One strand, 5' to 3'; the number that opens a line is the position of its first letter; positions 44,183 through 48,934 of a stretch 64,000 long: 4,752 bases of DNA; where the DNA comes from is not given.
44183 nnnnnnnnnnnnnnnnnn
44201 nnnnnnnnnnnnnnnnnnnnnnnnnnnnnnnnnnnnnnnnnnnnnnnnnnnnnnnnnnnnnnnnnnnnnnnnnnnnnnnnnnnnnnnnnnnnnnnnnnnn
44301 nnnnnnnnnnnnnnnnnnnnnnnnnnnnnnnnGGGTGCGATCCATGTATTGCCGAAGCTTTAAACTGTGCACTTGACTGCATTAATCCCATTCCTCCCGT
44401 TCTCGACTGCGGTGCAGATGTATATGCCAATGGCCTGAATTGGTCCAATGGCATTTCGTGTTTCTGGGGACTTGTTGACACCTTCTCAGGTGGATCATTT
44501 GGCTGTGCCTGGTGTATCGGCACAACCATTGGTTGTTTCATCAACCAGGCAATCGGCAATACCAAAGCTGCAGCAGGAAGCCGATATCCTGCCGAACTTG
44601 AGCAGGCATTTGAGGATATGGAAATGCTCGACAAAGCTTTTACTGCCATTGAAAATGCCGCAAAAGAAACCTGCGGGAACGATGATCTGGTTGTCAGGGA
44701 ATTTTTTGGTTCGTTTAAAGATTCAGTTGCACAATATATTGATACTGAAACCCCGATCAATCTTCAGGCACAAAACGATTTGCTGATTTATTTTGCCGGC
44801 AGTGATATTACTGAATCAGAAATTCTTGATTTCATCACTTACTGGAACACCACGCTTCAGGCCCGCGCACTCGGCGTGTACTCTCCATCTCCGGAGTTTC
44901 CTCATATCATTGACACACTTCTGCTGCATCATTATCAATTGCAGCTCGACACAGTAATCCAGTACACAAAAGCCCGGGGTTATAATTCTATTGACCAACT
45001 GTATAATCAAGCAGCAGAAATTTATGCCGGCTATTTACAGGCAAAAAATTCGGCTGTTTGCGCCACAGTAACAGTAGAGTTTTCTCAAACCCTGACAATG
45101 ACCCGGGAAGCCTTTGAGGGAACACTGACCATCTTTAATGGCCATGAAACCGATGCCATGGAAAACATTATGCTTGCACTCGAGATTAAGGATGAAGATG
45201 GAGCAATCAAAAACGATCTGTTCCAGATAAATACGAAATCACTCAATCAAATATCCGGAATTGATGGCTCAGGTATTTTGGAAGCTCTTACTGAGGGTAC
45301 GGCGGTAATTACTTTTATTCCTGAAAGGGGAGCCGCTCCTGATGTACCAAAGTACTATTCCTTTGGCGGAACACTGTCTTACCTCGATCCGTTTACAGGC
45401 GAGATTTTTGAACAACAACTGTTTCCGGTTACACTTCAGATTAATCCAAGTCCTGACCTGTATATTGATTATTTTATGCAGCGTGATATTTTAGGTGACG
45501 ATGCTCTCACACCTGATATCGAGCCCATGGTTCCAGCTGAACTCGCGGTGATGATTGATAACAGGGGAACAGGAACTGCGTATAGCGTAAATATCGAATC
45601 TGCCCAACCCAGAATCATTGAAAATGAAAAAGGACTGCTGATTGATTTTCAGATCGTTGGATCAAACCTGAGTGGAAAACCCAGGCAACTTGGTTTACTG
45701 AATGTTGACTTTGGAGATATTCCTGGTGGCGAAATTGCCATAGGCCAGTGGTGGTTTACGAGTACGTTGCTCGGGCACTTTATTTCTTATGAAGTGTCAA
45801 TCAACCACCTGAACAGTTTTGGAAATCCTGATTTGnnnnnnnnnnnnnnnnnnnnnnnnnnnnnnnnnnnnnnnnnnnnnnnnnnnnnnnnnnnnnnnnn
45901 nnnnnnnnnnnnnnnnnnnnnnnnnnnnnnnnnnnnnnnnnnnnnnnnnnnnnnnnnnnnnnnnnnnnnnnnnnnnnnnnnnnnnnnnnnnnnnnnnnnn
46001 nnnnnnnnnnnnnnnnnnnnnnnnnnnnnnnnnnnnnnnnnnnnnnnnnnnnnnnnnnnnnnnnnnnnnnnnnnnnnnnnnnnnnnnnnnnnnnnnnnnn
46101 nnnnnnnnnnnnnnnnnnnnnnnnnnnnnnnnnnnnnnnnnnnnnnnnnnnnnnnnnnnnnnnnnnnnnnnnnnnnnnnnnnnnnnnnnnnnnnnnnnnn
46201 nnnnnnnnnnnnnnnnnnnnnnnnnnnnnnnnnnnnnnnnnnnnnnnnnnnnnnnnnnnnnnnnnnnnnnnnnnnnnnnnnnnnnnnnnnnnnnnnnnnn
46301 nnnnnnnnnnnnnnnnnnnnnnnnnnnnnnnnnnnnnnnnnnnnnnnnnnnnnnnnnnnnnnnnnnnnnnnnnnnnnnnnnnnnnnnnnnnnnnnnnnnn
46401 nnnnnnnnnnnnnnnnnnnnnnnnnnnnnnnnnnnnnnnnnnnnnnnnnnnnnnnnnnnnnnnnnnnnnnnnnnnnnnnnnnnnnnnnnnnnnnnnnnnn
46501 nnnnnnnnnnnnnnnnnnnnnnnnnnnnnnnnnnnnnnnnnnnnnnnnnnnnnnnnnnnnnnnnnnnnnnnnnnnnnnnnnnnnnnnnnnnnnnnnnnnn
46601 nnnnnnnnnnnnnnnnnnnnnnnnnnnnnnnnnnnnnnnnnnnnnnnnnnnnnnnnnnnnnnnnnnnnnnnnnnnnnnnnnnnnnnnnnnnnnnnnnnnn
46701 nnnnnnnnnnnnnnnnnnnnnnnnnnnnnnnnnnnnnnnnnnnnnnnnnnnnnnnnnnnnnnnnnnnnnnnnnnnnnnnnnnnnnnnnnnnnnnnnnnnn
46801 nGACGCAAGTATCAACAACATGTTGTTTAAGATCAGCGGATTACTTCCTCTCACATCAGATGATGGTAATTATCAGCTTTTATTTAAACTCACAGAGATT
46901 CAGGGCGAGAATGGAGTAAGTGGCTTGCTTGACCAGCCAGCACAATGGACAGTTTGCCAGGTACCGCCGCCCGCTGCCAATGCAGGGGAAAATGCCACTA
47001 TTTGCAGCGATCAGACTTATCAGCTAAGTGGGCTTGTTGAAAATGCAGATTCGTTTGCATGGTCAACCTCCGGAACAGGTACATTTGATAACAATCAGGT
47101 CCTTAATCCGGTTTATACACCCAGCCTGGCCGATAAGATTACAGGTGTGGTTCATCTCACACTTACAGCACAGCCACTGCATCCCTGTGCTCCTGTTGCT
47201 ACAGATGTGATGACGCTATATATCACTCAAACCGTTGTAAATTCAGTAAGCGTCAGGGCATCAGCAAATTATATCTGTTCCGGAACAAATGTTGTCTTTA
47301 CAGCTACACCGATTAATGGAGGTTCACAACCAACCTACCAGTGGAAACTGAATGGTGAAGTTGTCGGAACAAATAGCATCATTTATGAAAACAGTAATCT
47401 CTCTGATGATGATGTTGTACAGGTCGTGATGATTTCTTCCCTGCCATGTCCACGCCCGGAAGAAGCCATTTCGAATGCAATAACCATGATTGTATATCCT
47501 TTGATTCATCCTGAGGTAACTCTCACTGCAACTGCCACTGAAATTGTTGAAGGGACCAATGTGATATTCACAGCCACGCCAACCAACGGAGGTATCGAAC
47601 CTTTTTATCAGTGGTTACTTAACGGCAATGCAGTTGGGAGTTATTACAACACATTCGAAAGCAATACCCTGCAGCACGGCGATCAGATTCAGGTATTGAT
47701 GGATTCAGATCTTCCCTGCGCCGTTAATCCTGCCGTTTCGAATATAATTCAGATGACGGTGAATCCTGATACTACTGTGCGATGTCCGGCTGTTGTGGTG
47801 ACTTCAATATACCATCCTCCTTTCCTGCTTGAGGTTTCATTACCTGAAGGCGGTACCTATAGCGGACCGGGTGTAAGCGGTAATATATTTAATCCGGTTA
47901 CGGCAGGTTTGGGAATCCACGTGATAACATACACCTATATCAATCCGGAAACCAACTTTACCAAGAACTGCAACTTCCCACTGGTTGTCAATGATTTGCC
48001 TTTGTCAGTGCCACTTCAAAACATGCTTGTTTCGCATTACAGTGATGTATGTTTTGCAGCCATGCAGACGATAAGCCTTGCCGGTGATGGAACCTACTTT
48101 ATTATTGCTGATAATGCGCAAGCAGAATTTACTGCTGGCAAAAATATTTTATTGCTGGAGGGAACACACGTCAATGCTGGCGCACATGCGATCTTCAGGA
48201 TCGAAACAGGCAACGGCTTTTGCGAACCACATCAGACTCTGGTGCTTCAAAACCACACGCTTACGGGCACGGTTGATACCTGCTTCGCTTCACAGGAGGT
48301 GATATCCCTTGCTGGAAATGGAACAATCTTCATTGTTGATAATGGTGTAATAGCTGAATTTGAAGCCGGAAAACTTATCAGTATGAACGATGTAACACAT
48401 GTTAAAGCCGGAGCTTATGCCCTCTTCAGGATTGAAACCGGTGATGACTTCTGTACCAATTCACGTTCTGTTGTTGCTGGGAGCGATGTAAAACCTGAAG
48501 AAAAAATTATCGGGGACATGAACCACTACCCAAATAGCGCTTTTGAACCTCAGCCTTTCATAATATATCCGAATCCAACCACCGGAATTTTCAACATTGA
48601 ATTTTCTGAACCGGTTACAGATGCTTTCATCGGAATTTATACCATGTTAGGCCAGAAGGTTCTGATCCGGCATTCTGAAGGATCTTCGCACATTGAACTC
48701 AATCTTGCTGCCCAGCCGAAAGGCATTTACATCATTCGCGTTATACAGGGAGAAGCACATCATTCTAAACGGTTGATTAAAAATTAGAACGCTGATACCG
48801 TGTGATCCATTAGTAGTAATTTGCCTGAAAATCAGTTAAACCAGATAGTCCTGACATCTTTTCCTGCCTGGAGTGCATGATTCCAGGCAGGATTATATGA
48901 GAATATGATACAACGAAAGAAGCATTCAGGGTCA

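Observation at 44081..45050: Cys-rich/Gly-Pro-rich knot followed by an alpha-helical island in an otherwise all-beta protein (partner 18141-19090)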

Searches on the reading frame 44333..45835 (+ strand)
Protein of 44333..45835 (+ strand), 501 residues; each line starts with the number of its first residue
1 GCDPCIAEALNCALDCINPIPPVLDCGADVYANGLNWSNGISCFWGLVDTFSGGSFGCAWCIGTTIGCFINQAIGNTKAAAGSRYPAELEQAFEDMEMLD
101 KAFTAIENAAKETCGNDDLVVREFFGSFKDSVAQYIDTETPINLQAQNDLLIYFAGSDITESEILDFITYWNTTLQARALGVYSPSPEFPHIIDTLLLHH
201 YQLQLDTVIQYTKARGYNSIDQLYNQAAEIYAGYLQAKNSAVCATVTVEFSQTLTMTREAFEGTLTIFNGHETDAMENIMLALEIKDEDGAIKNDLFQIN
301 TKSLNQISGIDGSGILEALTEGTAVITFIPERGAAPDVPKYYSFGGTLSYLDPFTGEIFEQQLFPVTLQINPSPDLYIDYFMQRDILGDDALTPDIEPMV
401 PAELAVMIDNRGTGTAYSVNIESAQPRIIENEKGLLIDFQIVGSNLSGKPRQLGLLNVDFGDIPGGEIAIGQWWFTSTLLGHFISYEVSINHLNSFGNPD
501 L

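Call 39: find_homologous_proteins(query=A3, max_evalue=0.00001)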
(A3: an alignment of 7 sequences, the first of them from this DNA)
Query A3 (7 sequences) (501 aa, profile of the alignment): 39 proteins with E <= 0.00001 among 8000 candidates.
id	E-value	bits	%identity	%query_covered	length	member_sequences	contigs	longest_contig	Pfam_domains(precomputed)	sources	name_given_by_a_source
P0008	4.2e-225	767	45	100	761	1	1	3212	-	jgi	-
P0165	9.0e-190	650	49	82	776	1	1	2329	PF13205.13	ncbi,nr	ncbi:MAG TPA: hypothetical protein VE870_00665, partial [Bacteroidales bacterium]|nr:hypothetical pr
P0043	2.7e-186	639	51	82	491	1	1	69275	-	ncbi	ncbi:MAG: hypothetical protein U0Z17_01550 [Bacteroidales bacterium]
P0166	8.9e-182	624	54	78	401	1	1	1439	-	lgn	-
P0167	1.5e-180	620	43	100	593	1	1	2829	-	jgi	-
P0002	8.7e-169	581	78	65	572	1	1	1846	-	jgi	jgi:hypothetical protein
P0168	5.8e-167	575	48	83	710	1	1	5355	-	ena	-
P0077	1.3e-164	567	45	76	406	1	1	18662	-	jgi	jgi:hypothetical protein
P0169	7.3e-142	492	46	57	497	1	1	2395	-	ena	-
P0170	2.7e-141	490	48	57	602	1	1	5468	-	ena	-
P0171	2.0e-140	487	59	56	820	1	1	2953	PF18962.8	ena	-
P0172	1.3e-138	481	66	49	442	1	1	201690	-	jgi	jgi:large repetitive protein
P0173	1.2e-135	472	49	61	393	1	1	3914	-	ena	-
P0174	3.7e-135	470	50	69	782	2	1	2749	-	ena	-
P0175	8.2e-135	469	45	77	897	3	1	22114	-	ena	-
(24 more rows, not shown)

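Call 40: find_related_loci(query=A3, collection=genome_contigs, flank=4000)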
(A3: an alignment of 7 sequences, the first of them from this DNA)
Query A3 (501 aa) in genome_contigs; peptide patterns used: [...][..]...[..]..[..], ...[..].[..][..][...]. (x = any residue, [..] = any of these).
492 stretches matched a pattern; 454 encode a relative of the query (tblastn E <= 1e-3); the best 80 are kept; 80 distinct loci.
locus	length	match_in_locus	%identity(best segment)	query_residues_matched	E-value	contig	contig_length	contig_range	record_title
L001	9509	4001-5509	75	1-501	0e+0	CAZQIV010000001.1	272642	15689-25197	MAG TPA_asm: uncultured Lentimicrobiaceae bacterium isolate SRP191223_co1_241 genome assembly, contig: NODE_2_length_272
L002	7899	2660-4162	71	1-501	0e+0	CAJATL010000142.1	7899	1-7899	MAG: uncultured Bacteroidetes bacterium isolate Loc090907-6m_bin-095 genome assembly, contig: bin-095:142/424, whole gen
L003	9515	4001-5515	62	1-501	0e+0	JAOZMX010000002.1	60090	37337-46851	MAG: Bacteroidales bacterium isolate GMC4_bin_2 GMC4_194_length_60090_cov_10.409544, whole genome shotgun sequence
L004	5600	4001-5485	65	1-501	0e+0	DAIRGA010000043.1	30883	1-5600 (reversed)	MAG TPA_asm: Bacteroidales bacterium isolate CTOTU29519 NODE_945_length_30883_cov_12.408135, whole genome shotgun sequen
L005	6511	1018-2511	60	1-501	0e+0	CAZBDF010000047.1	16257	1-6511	MAG TPA_asm: uncultured Lentimicrobiaceae bacterium isolate binchicken_co243_188 genome assembly, contig: NODE_2852_leng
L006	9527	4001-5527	58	1-501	0e+0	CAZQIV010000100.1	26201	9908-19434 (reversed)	MAG TPA_asm: uncultured Lentimicrobiaceae bacterium isolate SRP191223_co1_241 genome assembly, contig: NODE_1502_length_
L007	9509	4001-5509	58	1-501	0e+0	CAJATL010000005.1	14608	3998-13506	MAG: uncultured Bacteroidetes bacterium isolate Loc090907-6m_bin-095 genome assembly, contig: bin-095:005/424, whole gen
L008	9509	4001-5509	56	1-501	0e+0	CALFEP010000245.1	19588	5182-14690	MAG TPA_asm: uncultured Bacteroidetes bacterium isolate SRR3330207_bin.16_CONCOCT_v1.1_MAG genome assembly, contig: ERZ7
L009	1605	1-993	79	171-501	0e+0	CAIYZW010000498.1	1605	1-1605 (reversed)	MAG: uncultured Bacteroidetes bacterium isolate Ja1_bin-3933 genome assembly, contig: bin-3933:0498/1089, whole genome s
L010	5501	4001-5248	64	86-501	2e-176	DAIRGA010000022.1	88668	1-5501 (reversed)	MAG TPA_asm: Bacteroidales bacterium isolate CTOTU29519 NODE_180_length_88668_cov_12.001016, whole genome shotgun sequen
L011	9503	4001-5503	74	1-501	0e+0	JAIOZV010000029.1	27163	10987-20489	MAG: Bacteroidales bacterium isolate Tobar13m-G16 Tobar13m-C1989, whole genome shotgun sequence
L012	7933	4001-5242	61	88-501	2e-162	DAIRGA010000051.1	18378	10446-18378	MAG TPA_asm: Bacteroidales bacterium isolate CTOTU29519 NODE_1766_length_18378_cov_16.211374, whole genome shotgun seque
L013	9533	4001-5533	47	1-501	3e-147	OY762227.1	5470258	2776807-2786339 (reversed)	MAG: Bacteroidales bacterium isolate cc17bfec-530c-4f6e-b71b-c66012ddb9bb genome assembly, chromosome: 1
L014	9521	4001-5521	47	2-501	7e-147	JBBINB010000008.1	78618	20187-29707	MAG: Draconibacterium sp. isolate PBS170224_bin_246 NODE_84_length_78618_cov_3.75802, whole genome shotgun sequence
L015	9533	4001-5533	47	1-501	1e-145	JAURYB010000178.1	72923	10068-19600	MAG: Bacteroidales bacterium isolate E10_metabat.bin.71 E10_k141_462956, whole genome shotgun sequence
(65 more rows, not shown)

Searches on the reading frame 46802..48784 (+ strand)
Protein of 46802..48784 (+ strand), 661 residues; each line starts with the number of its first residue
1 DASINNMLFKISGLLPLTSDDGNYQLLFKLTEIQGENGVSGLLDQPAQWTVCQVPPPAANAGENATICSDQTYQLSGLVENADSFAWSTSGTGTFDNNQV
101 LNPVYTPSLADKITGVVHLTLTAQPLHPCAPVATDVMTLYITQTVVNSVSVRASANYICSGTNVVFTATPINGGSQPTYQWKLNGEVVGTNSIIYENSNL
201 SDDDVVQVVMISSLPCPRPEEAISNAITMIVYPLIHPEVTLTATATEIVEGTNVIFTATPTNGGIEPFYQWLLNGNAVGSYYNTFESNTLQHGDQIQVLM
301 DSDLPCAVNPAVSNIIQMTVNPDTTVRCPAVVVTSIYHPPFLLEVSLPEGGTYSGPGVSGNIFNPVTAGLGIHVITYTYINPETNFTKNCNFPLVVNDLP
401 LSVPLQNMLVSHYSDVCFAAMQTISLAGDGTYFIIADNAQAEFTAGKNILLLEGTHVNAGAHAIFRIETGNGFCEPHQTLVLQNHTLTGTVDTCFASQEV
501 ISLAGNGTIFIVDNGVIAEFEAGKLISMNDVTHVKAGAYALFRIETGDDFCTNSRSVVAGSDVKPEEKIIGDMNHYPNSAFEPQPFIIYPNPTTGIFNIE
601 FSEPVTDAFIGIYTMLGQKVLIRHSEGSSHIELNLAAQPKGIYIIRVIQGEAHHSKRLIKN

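Call 5: search_protein_families(library=pfam, proteins=[window:46802-48784:+], max_evalue=0.1)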
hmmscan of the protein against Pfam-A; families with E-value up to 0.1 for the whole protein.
window:46802-48784:+ (661 aa): 4 families
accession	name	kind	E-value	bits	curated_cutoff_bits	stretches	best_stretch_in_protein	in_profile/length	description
PF18962.6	Por_Secre_tail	-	5.2e-13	49.5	27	1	588-659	1-74/75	Secretion system C-terminal sorting domain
PF13927.12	Ig_3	-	4.1e-06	27.6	30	0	237-281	2-48/78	Immunoglobulin domain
PF18998.6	Flg_new_2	-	0.0026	18.1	23.6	0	150-173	12-34/73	Divergent InlB B-repeat domain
PF16820.11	PKD_3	-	0.008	16.4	26.3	0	176-192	32-48/68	PKD-like domain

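Call 6: search_protein_families(library=ncbifam, proteins=[window:46802-48784:+], max_evalue=0.1)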
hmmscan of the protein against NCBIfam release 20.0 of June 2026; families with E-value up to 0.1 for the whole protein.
window:46802-48784:+ (661 aa): 4 families
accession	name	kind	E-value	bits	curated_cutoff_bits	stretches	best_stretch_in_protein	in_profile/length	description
TIGR04183.1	Por_Secre_tail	domain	3.6e-13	49.3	23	1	588-661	1-72/72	T9SS type A sorting domain-containing protein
NF038113.1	T9SSA_dep_M36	equivalog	1.8e-09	36.3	885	1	579-660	786-868/869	T9SS-dependent M36 family metallopeptidase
NF045639.1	GCX_COOH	domain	0.00057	19.6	26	1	434-463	12-41/49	3-coathanger stack domain-containing protein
NF002046.0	PRK00872.1-2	equivalog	0.009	16.2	184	0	242-284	41-83/95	hypothetical protein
